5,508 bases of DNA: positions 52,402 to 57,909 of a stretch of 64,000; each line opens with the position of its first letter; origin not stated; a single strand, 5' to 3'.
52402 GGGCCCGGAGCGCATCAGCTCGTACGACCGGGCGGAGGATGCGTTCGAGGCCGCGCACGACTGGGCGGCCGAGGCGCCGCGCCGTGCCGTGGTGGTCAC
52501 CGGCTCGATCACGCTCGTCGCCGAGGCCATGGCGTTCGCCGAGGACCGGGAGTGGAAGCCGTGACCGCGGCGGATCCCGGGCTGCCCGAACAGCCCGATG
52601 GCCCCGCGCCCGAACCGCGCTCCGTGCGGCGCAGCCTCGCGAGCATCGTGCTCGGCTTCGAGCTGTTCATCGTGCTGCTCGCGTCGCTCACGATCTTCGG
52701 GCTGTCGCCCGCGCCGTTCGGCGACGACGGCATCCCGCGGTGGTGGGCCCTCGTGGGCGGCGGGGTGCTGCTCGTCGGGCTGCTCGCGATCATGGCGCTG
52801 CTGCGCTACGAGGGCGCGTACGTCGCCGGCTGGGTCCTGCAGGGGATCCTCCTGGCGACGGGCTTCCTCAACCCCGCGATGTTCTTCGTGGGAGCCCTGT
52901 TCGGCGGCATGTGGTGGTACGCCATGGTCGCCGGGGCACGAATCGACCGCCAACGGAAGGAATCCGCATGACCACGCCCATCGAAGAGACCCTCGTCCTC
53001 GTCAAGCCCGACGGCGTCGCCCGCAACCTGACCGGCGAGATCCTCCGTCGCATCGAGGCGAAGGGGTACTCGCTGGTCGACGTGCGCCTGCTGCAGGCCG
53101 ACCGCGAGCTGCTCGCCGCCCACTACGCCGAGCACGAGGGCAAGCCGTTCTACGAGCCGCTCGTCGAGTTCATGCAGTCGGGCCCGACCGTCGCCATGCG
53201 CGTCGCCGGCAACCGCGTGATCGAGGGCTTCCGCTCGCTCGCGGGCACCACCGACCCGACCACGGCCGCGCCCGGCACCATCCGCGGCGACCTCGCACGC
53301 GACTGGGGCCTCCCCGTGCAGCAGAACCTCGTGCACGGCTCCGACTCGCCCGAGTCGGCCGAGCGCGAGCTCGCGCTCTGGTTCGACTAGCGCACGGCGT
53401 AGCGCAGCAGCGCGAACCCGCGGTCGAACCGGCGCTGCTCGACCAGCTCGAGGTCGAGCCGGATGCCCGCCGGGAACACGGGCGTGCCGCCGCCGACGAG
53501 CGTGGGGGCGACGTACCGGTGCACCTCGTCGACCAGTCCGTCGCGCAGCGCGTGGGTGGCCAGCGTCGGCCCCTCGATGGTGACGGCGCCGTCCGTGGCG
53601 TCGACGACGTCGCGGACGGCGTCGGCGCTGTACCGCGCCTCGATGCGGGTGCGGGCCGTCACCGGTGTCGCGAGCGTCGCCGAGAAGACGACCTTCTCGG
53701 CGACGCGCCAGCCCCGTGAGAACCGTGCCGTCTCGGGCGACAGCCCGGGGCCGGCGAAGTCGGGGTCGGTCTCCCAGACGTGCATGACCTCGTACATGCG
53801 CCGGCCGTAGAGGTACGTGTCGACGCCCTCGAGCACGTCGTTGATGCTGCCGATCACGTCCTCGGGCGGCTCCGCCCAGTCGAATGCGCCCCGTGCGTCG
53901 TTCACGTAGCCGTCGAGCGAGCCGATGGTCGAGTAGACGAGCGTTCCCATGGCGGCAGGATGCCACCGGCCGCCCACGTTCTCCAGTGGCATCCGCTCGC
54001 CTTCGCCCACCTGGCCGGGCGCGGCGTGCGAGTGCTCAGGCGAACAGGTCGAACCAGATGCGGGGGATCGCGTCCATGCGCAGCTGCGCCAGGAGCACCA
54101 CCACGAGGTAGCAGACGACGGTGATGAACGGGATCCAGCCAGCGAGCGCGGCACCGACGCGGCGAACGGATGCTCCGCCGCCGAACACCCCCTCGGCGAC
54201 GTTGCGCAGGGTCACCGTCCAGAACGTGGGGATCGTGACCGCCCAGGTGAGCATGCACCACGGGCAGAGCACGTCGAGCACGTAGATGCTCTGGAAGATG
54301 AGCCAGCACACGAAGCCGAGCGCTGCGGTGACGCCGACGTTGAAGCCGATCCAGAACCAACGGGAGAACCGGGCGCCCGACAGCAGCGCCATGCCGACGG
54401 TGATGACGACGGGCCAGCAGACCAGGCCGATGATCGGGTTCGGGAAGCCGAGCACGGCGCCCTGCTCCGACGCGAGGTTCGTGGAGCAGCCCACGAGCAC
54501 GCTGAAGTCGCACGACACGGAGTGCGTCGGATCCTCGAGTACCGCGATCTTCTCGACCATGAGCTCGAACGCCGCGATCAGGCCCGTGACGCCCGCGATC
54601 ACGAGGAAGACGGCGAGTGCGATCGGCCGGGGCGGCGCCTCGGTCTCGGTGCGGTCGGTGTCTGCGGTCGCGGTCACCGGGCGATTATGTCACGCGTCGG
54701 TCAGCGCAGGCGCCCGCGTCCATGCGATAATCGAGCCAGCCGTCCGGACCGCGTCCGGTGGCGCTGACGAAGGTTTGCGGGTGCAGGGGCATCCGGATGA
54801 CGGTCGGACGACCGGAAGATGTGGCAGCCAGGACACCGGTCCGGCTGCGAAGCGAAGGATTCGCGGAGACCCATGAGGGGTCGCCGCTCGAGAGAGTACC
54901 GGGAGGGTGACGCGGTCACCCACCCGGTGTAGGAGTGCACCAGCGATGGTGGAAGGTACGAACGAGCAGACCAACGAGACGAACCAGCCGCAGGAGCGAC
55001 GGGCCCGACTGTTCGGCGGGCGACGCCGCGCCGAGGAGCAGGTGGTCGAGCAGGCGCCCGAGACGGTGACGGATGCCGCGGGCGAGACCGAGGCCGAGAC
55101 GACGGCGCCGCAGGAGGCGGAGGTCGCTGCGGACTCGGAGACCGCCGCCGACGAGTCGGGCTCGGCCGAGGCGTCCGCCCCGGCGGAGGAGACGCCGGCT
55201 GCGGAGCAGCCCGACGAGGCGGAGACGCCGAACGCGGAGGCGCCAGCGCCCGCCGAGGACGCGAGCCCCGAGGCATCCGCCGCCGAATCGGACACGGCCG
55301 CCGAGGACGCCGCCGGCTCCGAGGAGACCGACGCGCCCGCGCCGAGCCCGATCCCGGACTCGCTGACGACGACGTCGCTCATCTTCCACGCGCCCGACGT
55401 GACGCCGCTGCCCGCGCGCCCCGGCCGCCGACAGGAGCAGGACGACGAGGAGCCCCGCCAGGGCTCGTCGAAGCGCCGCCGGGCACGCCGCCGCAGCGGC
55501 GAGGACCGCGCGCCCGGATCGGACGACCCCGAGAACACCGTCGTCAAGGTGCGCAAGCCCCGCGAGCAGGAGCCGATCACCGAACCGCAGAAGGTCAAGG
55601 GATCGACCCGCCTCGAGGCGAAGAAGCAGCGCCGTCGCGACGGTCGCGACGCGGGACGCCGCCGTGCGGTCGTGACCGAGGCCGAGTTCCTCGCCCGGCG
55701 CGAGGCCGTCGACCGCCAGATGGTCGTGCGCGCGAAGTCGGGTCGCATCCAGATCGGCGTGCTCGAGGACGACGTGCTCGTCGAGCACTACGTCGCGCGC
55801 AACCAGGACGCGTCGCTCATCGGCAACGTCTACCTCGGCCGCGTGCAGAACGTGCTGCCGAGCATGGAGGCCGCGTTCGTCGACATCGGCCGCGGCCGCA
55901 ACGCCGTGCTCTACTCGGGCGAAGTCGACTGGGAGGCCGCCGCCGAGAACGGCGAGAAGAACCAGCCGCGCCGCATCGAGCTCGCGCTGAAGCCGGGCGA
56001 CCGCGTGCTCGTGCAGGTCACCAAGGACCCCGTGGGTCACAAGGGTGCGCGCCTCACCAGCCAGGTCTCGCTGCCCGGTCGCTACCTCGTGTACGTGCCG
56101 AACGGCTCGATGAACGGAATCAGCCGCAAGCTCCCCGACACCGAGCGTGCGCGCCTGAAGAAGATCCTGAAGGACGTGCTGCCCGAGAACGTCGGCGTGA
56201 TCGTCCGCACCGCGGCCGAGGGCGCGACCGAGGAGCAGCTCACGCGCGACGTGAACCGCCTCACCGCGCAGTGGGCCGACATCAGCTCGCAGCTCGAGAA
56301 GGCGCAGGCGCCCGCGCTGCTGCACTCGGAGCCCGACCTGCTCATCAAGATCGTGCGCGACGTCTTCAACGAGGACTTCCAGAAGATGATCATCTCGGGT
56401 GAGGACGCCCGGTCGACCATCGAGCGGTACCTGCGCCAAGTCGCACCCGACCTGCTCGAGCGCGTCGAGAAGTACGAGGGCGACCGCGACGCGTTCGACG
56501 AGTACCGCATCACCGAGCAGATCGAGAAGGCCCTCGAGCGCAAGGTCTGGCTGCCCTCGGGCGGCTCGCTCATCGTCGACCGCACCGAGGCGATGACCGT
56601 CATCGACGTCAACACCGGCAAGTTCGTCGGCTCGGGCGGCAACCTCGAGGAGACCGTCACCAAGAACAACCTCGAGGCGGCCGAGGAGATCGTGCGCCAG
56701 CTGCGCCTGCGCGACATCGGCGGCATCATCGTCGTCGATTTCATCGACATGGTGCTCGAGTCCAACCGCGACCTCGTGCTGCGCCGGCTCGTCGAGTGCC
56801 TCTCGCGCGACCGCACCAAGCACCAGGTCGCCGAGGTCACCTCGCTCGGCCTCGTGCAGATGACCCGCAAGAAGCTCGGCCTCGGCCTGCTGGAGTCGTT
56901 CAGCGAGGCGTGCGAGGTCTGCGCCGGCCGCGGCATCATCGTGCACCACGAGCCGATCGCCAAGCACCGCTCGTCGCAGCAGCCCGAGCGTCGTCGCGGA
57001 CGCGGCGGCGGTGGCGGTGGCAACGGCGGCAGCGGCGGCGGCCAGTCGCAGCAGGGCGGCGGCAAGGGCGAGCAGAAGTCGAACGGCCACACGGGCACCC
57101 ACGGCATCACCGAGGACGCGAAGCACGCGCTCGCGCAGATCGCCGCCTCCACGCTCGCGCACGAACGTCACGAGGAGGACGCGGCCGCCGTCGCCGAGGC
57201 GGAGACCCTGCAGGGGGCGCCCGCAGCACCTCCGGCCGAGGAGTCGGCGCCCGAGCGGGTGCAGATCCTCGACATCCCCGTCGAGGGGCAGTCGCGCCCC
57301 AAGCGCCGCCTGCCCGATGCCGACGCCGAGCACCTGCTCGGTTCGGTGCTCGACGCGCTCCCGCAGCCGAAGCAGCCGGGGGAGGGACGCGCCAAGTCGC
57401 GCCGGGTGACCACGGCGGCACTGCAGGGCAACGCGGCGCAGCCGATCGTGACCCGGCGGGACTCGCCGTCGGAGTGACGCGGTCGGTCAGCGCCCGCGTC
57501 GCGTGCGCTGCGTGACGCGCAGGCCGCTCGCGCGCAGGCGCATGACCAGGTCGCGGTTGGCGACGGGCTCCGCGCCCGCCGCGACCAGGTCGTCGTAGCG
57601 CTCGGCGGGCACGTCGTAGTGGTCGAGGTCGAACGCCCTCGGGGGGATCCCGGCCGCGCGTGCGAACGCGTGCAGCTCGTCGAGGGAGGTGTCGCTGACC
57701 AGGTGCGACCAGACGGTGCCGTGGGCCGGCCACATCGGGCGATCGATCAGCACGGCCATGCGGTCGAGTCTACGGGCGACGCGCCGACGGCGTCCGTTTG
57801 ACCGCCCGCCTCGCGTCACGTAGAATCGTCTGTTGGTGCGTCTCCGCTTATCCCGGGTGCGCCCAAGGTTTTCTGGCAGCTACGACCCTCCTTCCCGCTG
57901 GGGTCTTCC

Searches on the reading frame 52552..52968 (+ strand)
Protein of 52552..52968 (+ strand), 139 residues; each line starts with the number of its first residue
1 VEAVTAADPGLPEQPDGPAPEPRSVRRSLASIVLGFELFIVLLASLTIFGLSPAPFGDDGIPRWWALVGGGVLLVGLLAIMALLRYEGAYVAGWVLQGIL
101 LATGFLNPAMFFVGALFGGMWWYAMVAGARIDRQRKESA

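Call 31: search_protein_families(library=pfam, proteins=[window:52552-52968:+])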
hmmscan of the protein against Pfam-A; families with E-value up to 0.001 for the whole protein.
window:52552-52968:+ (139 aa): 1 family
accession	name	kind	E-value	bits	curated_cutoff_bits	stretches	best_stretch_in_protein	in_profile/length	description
PF14017.11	DUF4233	-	2.3e-22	79.8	27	1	27-136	1-106/107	Protein of unknown function (DUF4233)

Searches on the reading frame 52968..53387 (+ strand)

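Call 31: search_protein_families(library=pfam, proteins=[window:52968-53387:+])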
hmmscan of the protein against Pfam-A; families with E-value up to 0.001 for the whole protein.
window:52968-53387:+ (140 aa): 1 family
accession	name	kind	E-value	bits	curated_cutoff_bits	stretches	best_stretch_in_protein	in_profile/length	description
PF00334.24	NDK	-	1.6e-49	167.7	27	1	6-140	1-131/135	Nucleoside diphosphate kinase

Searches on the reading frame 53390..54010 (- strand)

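Call 31: search_protein_families(library=pfam, proteins=[window:53390-54010:-])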
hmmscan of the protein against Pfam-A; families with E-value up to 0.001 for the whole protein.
window:53390-54010:- (207 aa): 1 family
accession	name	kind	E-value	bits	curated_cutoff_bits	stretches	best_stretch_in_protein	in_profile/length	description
PF01872.23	RibD_C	-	1.6e-14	54.6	24.1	1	24-200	3-196/197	RibD C-terminal domain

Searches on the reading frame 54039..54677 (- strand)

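Call 54: search_protein_families(library=pfam, proteins=[window:54039-54677:-], max_evalue=0.00001)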
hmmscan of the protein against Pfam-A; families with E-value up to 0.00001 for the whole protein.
window:54039-54677:- (213 aa): 1 family
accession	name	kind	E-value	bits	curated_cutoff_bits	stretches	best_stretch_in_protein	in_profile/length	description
PF07884.19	VKOR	-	1.1e-34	119.8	27.5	1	24-155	2-133/134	Vitamin K epoxide reductase family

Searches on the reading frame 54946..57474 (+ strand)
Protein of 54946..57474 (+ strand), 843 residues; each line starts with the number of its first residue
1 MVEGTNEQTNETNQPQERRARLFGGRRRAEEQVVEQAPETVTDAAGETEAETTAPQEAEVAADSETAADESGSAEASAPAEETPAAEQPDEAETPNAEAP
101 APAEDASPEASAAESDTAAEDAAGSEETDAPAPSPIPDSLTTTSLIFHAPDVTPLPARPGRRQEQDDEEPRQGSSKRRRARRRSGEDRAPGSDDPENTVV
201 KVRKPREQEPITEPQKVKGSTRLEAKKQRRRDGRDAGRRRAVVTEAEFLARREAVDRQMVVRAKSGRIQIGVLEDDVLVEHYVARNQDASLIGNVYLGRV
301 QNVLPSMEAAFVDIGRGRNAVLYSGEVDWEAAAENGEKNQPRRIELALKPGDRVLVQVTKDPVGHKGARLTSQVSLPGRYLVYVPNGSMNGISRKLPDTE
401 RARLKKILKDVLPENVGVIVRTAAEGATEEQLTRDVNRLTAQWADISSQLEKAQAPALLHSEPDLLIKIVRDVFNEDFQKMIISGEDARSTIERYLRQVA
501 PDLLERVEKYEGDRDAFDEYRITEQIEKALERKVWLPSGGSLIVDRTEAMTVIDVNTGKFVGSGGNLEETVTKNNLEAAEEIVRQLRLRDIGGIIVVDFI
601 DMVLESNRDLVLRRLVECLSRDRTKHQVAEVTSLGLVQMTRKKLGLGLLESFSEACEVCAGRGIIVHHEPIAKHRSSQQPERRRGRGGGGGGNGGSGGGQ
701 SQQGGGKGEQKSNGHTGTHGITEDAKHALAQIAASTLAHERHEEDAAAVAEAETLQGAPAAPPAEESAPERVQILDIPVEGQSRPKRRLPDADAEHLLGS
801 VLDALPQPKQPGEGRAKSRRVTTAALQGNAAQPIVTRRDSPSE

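Call 54: search_protein_families(library=pfam, proteins=[window:54946-57474:+], max_evalue=0.00001)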
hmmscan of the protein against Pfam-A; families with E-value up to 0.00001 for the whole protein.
window:54946-57474:+ (843 aa): 1 family
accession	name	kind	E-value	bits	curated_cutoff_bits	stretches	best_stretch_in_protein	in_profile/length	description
PF10150.14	RNase_E_G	-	1.1e-104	350.1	25.5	1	375-643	1-269/270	Ribonuclease E/G family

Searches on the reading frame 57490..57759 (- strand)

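Call 54: search_protein_families(library=pfam, proteins=[window:57490-57759:-], max_evalue=0.00001)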
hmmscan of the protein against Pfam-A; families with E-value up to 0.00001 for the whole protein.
window:57490-57759:- (90 aa): 1 family
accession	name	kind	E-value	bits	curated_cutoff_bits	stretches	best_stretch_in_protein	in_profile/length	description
PF13223.11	DUF4031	-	1.7e-34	118.3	25.6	1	3-77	1-75/76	Protein of unknown function (DUF4031)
